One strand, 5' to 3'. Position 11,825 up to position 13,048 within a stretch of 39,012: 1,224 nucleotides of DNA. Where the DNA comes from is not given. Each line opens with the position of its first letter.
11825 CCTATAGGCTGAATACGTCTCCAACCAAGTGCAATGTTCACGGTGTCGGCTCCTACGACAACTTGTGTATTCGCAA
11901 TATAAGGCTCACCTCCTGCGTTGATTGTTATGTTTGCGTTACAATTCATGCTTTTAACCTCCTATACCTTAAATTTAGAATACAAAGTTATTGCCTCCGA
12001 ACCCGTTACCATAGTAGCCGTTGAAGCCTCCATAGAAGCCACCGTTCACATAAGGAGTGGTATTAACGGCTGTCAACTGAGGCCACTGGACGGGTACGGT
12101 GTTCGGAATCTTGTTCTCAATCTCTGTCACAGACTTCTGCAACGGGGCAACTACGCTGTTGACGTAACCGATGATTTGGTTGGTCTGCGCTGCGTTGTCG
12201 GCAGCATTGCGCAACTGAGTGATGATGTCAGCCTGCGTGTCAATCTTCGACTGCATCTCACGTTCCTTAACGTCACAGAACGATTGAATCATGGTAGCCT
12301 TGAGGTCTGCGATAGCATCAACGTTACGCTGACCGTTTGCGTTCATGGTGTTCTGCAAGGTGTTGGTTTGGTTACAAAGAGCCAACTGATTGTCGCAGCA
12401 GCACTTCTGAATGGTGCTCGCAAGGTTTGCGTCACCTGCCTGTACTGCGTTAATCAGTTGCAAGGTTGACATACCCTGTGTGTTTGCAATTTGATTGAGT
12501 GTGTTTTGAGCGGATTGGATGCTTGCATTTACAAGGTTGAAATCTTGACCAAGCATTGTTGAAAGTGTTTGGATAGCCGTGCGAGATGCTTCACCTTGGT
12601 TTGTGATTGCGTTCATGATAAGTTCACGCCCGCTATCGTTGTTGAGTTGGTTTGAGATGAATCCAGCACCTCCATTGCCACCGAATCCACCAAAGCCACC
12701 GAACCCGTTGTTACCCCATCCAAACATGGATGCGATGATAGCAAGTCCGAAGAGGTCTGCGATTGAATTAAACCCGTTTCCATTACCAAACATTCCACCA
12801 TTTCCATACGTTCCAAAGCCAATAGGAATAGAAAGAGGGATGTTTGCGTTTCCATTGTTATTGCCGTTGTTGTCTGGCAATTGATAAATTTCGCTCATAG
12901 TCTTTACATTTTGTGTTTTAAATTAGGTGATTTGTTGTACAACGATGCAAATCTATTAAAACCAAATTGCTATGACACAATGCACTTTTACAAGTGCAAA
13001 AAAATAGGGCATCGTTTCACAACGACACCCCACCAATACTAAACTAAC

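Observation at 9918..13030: Terminator- and promoter-insulated six-gene ORFan cassette between the fibre gene and the replication block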

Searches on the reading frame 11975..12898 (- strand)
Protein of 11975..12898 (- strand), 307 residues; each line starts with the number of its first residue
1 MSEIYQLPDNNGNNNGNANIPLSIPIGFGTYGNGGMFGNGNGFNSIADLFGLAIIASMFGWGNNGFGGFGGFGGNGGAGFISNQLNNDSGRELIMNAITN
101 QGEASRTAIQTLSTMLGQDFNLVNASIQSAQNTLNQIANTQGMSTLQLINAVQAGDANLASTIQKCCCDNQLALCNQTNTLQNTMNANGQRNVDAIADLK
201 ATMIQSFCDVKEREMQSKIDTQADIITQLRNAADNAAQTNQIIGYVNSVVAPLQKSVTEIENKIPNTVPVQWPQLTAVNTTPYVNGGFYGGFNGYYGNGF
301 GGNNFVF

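Call 5: search_protein_families(library=phrogs, proteins=[window:11975-12898:-], max_evalue=1)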
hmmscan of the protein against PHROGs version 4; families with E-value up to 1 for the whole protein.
window:11975-12898:- (307 aa): 2 families
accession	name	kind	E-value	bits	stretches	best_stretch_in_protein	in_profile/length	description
phrog_16490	-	unknown function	3.7e-27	96.7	1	32-292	21-275/286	-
phrog_16650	-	unknown function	0.3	12.2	1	28-59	30-64/69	-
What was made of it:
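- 11975..12898 (-): g1, 307 aa. Gly/Asn/Phe-rich uncharged head (1-80) with a 15-residue hydrophobic core. Ultra-conserved segment at 81-125. Asn/Gln/Thr/Ala-rich helical rod with a CCC motif (166-168). Gly/Tyr/Phe tail ending in Phe. phrog_16490, E 3.7e-27 (call 5).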

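Call 6: search_protein_families(library=pfam, proteins=[window:11975-12898:-], max_evalue=1)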
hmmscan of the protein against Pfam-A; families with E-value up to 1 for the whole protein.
window:11975-12898:- (307 aa): 4 families
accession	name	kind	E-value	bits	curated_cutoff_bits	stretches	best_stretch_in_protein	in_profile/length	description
PF02255.21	PTS_IIA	-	0.0021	18.5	27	1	93-141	2-50/94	PTS system, Lactose/Cellobiose specific IIA subunit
PF13467.12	RHH_4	-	0.0051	17.3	25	1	133-168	24-64/67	Ribbon-helix-helix domain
PF07889.17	DUF1664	-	0.058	13.9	34.6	1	190-263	51-123/124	Protein of unknown function (DUF1664)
PF13779.11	DUF4175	-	0.87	7.9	27.3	0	100-239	597-743/825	Domain of unknown function (DUF4175)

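Call 10: search_dna_similar(query=window:11975-12898:-, collection=phages, mode=protein, max_rows=30, max_evalue=0.001)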
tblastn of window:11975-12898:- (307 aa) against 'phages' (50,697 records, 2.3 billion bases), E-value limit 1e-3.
Records with a match: 28; places in all: 28; records where one place covers at least 80% of the query: 0.
Best place of each record, by identity: <60% 28.
By first word of the organism name: uncultured 16; Bacteriophage 7; Dulem 2; crAssphage 1; Bacteroides 1; phage 1.
By host as written in the record: - 25; Bacteroides uniformis MB20-41 1; Eulemur fulvus collaris 1; Propithecus coquereli 1.
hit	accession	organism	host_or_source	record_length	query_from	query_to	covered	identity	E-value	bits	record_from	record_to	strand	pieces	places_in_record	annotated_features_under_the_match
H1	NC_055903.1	uncultured phage cr272_1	pig feces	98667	81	282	66%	40.6%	3e-37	146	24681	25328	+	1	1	hypothetical protein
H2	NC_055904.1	uncultured phage cr273_1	pig feces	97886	81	282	66%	40.6%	7e-37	145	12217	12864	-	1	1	hypothetical protein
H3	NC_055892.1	uncultured phage cr109_1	human feces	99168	81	279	65%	34.7%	8e-20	96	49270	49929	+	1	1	outer capsid protein/viral fiber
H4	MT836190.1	Bacteriophage sp.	human fecal samples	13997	81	278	64%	33.6%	3e-19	94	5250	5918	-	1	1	record has no annotation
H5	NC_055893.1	uncultured phage cr4_1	human feces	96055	81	280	65%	32.9%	1e-20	98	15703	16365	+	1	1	outer capsid protein/viral fiber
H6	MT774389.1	uncultured phage cr116_1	human feces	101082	81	252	56%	35.8%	2e-19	94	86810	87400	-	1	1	spike protein/glycoprotein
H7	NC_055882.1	uncultured phage cr116_1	human feces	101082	81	252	56%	35.8%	2e-19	94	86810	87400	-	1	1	spike protein/glycoprotein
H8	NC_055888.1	uncultured phage cr52_1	human feces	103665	81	252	56%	35.6%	2e-14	80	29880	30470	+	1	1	spike protein/glycoprotein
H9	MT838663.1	Bacteriophage sp.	human fecal samples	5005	84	280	64%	30.8%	2e-13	76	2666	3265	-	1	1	record has no annotation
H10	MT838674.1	Bacteriophage sp.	human fecal samples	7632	81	272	63%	31.4%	1e-12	74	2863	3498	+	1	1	record has no annotation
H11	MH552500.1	crAssphage sp. isolate ctcc615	mouse tissue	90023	81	276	64%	30.5%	1e-13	77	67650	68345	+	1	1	hypothetical protein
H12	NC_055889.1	uncultured phage cr53_1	human feces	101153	81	252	56%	33.7%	2e-15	82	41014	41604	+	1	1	spike protein/glycoprotein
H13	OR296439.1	Bacteroides phage C3_41T2LP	Bacteroides uniformis MB20-41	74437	81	243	53%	35.2%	3e-15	82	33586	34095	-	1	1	outer capsid protein/viral fiber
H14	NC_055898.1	uncultured phage cr115_1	human feces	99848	81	252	56%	33.2%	1e-14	80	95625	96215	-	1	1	spike protein/glycoprotein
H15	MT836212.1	Bacteriophage sp.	human fecal samples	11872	85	252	55%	33.7%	3e-14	79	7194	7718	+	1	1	record has no annotation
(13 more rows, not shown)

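Call 11: get_annotated_region(hit=H1, flank=9000)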
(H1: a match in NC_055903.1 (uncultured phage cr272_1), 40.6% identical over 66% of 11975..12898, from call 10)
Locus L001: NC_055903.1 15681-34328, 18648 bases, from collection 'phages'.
description: CrAssphage cr272_1, complete genome.
organism: uncultured phage cr272_1 (NCBI taxid 2772094)
taxonomy: Viruses; Duplodnaviria; Heunggongvirae; Uroviricota; Caudoviricetes; Crassvirales; Suoliviridae; Oafivirinae; Buhlduvirus; Buhlduvirus porcinus
host: -; source: pig feces; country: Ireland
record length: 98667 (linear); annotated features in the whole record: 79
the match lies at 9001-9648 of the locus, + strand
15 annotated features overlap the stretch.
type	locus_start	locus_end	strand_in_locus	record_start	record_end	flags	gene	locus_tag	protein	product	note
CDS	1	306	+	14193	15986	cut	-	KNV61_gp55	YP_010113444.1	hypothetical protein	gp_91129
CDS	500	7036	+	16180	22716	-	-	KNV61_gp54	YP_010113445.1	hypothetical protein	gp_91130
CDS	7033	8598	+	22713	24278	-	-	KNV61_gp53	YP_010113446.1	hypothetical protein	gp_91131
CDS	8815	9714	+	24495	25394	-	-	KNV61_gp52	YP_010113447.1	hypothetical protein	gp_91132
CDS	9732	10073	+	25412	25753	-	-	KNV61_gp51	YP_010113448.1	hypothetical protein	gp_91133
CDS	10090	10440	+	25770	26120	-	-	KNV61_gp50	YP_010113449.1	hypothetical protein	gp_91134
CDS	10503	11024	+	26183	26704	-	-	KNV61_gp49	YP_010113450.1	hypothetical protein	gp_91135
CDS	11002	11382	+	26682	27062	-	-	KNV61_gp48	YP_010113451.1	hypothetical protein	gp_91136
CDS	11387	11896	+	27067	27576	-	-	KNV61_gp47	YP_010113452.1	hypothetical protein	gp_91137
CDS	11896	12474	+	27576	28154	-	-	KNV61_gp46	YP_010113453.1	endolysin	gp_91138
CDS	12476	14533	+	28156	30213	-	-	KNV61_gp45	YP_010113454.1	terminase large subunit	gp_91139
CDS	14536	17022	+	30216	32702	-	-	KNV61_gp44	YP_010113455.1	portal protein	gp_91140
CDS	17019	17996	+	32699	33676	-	-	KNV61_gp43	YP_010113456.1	hypothetical protein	gp_91141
CDS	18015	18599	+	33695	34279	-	-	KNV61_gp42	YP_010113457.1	hypothetical protein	gp_91142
CDS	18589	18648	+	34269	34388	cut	-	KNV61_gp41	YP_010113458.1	hypothetical protein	gp_91143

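Call 12: get_annotated_region(hit=H3, flank=9000)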
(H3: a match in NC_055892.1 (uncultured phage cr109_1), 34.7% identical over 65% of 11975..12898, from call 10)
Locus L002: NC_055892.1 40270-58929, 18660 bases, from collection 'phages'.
description: CrAssphage cr109_1, complete genome.
organism: uncultured phage cr109_1 (NCBI taxid 2772083)
taxonomy: Viruses; Duplodnaviria; Heunggongvirae; Uroviricota; Caudoviricetes; Crassvirales; Suoliviridae; Loutivirinae; Buchavirus; Buchavirus splanchnicus
host: -; source: human feces; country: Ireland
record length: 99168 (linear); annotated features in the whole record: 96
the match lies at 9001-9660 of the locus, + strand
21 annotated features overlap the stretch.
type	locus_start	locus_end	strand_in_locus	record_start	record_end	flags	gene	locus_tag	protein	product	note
CDS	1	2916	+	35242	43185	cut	-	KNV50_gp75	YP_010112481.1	internalin-like protein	gp_72999; similar to internalin, receptor-binding protein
CDS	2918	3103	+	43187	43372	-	-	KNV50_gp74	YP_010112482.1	hypothetical protein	gp_73000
CDS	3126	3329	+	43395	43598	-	-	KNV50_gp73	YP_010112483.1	putative lipoprotein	gp_73001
CDS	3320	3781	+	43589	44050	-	-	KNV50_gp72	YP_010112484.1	L,D-carboxypeptidase/transpeptidase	gp_73002; L,D-carboxypeptidase/Transpeptidase [phiCrAss001]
CDS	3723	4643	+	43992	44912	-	-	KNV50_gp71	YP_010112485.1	hypothetical protein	gp_73003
CDS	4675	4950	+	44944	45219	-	-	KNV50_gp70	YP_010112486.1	hypothetical protein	gp_73004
CDS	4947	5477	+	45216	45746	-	-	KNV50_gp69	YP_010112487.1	hypothetical protein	gp_73005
CDS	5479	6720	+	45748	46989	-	-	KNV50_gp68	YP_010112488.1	tail protein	gp_73006; similar to sulfatase, major tropism determinant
CDS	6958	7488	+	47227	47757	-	-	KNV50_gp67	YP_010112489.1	holin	gp_73007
CDS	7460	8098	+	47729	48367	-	-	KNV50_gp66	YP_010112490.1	lysis regulatory protein-like protein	gp_73008; Similar to phage lysis regulatory protein LysB, cell division protein FtsL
CDS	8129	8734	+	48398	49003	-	-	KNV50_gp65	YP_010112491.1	RNA polymerase sigma factor/ubiquitin-like protein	gp_73009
CDS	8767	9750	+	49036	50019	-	-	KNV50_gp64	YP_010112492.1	outer capsid protein/viral fiber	gp_73010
CDS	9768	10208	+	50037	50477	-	-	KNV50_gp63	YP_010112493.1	hypothetical protein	gp_73011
CDS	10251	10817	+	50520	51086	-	-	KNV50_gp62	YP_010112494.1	hypothetical protein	gp_73012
CDS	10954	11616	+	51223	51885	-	-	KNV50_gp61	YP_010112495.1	virion structural protein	gp_73013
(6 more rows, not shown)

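Call 16: find_related_loci(query=window:11975-12898:-, collection=viral_contigs, flank=10000)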
Query window:11975-12898:- (307 aa) in viral_contigs; peptide patterns used: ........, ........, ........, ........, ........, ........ (x = any residue, [..] = any of these).
132 stretches matched a pattern; 123 encode a relative of the query (tblastn E <= 1e-3); the best 80 are kept; 80 distinct loci.
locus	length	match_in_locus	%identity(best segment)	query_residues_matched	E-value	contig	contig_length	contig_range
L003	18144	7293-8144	92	1-284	4e-142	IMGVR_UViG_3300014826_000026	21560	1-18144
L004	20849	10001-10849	85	1-284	4e-133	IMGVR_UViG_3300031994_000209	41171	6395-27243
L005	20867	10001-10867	79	1-291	3e-123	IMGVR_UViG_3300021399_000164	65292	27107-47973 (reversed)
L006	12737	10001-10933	65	1-307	6e-101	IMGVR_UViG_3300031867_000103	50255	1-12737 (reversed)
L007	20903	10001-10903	62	1-290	2e-100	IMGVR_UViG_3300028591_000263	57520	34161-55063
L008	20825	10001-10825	68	1-282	1e-98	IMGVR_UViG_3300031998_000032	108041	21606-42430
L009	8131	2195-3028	66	1-283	7e-99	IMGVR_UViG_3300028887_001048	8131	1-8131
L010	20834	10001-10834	66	1-283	7e-99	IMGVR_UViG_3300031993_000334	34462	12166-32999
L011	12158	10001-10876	65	1-284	3e-98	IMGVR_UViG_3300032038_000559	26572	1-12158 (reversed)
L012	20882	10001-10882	67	1-284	4e-98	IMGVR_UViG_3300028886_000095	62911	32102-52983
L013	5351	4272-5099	67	1-283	2e-96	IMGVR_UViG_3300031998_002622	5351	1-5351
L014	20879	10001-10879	64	1-284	3e-93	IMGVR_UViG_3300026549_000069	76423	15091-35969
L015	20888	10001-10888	65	1-286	2e-92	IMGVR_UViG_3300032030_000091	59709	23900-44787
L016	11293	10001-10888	65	1-286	2e-92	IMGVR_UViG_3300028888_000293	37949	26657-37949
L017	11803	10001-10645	65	81-300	7e-92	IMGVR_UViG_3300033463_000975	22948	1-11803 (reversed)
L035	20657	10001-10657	59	92-307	4e-76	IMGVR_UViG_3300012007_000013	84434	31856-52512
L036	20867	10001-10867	49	1-292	9e-76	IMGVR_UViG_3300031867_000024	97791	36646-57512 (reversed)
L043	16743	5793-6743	54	1-307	2e-71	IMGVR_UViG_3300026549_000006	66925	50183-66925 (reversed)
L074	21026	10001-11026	41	3-289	5e-56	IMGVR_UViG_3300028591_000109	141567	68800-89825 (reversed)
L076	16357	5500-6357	48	46-307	9e-56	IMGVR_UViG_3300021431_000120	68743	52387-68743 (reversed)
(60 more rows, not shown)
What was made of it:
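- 11975..12898 (-): 123 IMG/VR contigs (call 16).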

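Call 23: search_protein_families(library=ncbifam, proteins=[window:11975-12898:-], max_evalue=0.1)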
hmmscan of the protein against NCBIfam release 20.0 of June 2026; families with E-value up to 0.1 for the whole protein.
window:11975-12898:- (307 aa): 0 families

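Call 26: search_solved_structures(query=A2, max_evalue=10)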
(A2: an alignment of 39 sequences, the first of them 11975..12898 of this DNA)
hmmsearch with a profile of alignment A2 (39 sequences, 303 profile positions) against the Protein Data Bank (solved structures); distinct sequences matched with E-value up to 10: 20.
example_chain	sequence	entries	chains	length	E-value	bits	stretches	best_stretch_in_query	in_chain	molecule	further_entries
8zuk_A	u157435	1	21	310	0.025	17.3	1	156-251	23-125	TNF receptor-associated factor 3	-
7sq4_A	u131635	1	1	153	0.14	14.8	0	192-253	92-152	Designed trefoil knot protein, variant 2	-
2zxx_A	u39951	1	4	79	0.16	14.6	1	204-249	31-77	Geminin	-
4bry_A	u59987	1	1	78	0.21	14.3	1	204-249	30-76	GEMININ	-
7sq5_A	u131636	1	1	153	0.23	14.1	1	196-258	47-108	Designed trefoil knot protein, variant 3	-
7sq3_A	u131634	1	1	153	0.23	14.1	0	188-253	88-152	Designed trefoil knot protein, variant 1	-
6x94_A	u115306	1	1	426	0.32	13.6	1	204-273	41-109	Serine--tRNA ligase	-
5t01_A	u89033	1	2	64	0.38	13.4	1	193-253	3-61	Transcription factor AP-1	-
3u4z_A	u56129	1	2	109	0.46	13.1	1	136-217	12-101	Telomerase-associated protein 82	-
1t2k_C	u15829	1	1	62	0.54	12.9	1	194-253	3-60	Transcription factor AP-1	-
1fos_F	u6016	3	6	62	0.64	12.6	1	196-253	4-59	C-JUN PROTO-ONCOGENE PROTEIN | PROTO-ONCOGENE C-JUN | Viral jun transforming protein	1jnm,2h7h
2wvr_A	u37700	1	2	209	0.7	12.5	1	205-251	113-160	GEMININ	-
5vpa_B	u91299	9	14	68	1.1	11.9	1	192-253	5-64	Transcription factor jun-D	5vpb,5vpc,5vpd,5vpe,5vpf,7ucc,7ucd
8p0s_A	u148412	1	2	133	1.1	11.9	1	152-255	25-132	Rho-associated protein kinase 1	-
1a02_J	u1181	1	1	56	1.5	11.4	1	194-239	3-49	AP-1 FRAGMENT JUN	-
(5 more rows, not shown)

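Call 46: find_encoding_contigs(protein=window:11975-12898:-, flank=10000, max_places=4)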
Protein window:11975-12898:- (307 aa): 5 contigs read that carry it; 3 places shown.
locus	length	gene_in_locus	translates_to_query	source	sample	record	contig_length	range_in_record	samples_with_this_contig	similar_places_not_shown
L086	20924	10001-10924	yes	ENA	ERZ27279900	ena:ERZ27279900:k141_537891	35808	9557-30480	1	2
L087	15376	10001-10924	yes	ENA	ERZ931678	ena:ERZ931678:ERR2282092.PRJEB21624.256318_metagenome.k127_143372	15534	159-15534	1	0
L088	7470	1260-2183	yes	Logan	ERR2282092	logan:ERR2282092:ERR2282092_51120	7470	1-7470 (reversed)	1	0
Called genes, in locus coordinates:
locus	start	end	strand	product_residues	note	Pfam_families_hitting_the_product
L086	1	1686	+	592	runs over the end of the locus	PF04466:Terminase_3 (weak)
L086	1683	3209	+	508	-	-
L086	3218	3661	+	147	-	PF00038:Filament (weak)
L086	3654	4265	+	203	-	PF01520:Amidase_3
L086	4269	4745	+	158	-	-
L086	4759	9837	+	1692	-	-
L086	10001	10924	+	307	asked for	-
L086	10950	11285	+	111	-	-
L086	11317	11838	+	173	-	-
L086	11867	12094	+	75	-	-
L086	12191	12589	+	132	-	PF25223:DUF7841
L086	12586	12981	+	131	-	-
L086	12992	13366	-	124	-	-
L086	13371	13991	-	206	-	-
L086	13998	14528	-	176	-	-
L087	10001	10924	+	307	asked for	-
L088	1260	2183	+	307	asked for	-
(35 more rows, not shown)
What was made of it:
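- Checked: Independent gene callers give the same six on three public contigs (call 46).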

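Call 58: find_related_loci(query=A2, collection=genome_contigs, flank=10000)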
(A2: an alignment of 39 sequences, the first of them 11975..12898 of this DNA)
Query A2 (307 aa) in genome_contigs; peptide patterns used: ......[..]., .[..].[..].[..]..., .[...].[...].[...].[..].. (x = any residue, [..] = any of these).
91 stretches matched a pattern; 23 encode a relative of the query (tblastn E <= 1e-3); 23 distinct loci.
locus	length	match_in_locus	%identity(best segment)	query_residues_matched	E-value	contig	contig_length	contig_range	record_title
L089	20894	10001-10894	59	1-285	2e-89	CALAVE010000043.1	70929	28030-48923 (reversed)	MAG TPA_asm: uncultured Porphyromonadaceae bacterium isolate ERR1278103_bin.68_CONCOCT_v1.1_MAG genome assembly, contig:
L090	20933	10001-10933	54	1-307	1e-83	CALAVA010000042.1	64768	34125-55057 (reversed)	MAG TPA_asm: uncultured Bacteroidales bacterium isolate ERR1278072_bin.9_CONCOCT_v1.1_MAG genome assembly, contig: ERZ84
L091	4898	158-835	56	81-300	2e-74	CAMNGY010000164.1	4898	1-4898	MAG: uncultured Treponema sp. isolate SRR1267595_bin.11_metaWRAP_v1.3_MAG genome assembly, contig: NODE.37218_length_489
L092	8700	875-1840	53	1-307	5e-73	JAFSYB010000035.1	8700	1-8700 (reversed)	MAG: Muribaculaceae bacterium isolate RGIG3578 Goat_Rumen.Co__c922679, whole genome shotgun sequence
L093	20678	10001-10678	54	81-300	4e-72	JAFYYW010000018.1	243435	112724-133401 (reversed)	MAG: Bacteroidales bacterium isolate RGIG7547 Water_buffalos_Omasum-1__c308176, whole genome shotgun sequence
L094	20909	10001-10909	52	1-307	3e-71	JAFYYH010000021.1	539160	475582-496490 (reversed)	MAG: Bacteroidaceae bacterium isolate RGIG7532 Water_buffalos_Omasum-1__c545971, whole genome shotgun sequence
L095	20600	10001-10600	55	81-284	5e-69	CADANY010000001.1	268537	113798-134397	MAG: uncultured Bacteroidia bacterium isolate RUG13467 genome assembly, contig: RUG13467_asm_1, whole genome shotgun seq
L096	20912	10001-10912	49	1-303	3e-67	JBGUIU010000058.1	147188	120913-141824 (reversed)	MAG: Paludibacteraceae bacterium isolate ruminal_MAG_32 ruminal_MAG_32_contig_0058, whole genome shotgun sequence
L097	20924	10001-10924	41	39-298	3e-56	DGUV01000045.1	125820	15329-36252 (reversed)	MAG TPA_asm: Prevotellaceae bacterium UBA4301 UBA4301_contig_3312, whole genome shotgun sequence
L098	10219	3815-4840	38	2-289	2e-55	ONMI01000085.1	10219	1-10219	uncultured Prevotellaceae bacterium isolate RUG446 genome assembly, contig: scaffold_7863, whole genome shotgun sequence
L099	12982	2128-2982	50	20-289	6e-50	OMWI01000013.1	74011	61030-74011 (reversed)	uncultured Prevotellaceae bacterium isolate RUG036 genome assembly, contig: scaffold_95, whole genome shotgun sequence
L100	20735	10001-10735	43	82-297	4e-49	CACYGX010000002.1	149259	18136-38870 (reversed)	MAG: uncultured Bacteroidales bacterium isolate RUG11934 genome assembly, contig: RUG11934_asm_2, whole genome shotgun s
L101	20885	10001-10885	41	39-289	8e-49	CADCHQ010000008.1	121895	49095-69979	MAG: uncultured Bacteroidales bacterium isolate RUG14659 genome assembly, contig: RUG14659_asm_8, whole genome shotgun s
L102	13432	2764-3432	45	81-285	1e-48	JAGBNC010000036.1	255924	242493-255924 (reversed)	MAG: Bacteroidales bacterium isolate RGIG9266 Water_deer_Rumen.Co__c977774, whole genome shotgun sequence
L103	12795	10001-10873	45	1-280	1e-48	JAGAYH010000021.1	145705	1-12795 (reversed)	MAG: Bacteroidaceae bacterium isolate RGIG8884 Water_deer_Omasum-5__c76166, whole genome shotgun sequence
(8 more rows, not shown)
